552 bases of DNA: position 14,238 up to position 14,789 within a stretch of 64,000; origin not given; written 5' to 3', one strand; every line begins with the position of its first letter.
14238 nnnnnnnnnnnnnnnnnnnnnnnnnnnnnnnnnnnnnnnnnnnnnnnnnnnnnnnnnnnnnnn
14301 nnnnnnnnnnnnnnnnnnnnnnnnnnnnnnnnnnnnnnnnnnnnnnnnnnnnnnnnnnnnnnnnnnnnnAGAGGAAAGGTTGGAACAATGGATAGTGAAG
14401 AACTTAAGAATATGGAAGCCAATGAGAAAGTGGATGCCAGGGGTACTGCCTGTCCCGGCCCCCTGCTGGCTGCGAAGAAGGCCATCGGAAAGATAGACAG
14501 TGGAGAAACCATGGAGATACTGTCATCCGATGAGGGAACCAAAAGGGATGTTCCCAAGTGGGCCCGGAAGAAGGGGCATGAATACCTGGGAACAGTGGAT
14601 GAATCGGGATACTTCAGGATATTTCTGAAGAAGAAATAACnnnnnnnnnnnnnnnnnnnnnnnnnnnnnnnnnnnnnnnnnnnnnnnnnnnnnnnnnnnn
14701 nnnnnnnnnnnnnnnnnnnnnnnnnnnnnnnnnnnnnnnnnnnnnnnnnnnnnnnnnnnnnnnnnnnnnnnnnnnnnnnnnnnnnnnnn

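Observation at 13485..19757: Qmo-type (HdrA/HdrA/HdrC-HdrE) membrane complex encoded with TusA and DsrE-like sulfur carriers under an ArsR-family regulator, with no AprAB, sat or dsr in the operon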

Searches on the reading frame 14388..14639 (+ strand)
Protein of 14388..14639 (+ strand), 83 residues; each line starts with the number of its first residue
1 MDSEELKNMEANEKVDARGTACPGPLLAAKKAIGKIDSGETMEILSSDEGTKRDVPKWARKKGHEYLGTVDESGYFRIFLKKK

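Call 3: search_protein_families(library=pfam, proteins=[window:14388-14639:+], max_evalue=0.01)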
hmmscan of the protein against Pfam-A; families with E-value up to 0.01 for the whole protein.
window:14388-14639:+ (83 aa): 1 family
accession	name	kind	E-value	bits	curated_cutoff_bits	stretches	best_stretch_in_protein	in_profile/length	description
PF01206.22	TusA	-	3e-23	81.9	28.6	1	14-82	2-70/70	Sulfurtransferase TusA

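Call 4: search_protein_families(library=ncbifam, proteins=[window:14388-14639:+], max_evalue=0.01)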
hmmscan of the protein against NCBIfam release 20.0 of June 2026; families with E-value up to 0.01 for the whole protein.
window:14388-14639:+ (83 aa): 4 families
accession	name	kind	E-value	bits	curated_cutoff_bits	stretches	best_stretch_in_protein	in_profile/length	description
NF001423.0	PRK00299.1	equivalog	1.8e-13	50.1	78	1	8-83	5-80/82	sulfurtransferase TusA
NF008242.0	PRK11018.1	equivalog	5.4e-09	35.6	79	1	7-81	3-77/78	sulfurtransferase-like selenium metabolism protein YedF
TIGR03527.1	selenium_YedF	equivalog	7.6e-09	35.7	110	1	15-82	1-68/194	sulfurtransferase-like selenium metabolism protein YedF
NF041048.1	TusA_like_YeeD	exception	3.1e-05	23.6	147.5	1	14-65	3-54/72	thiosulfate utilization sulfurtransferase TsuB/YeeD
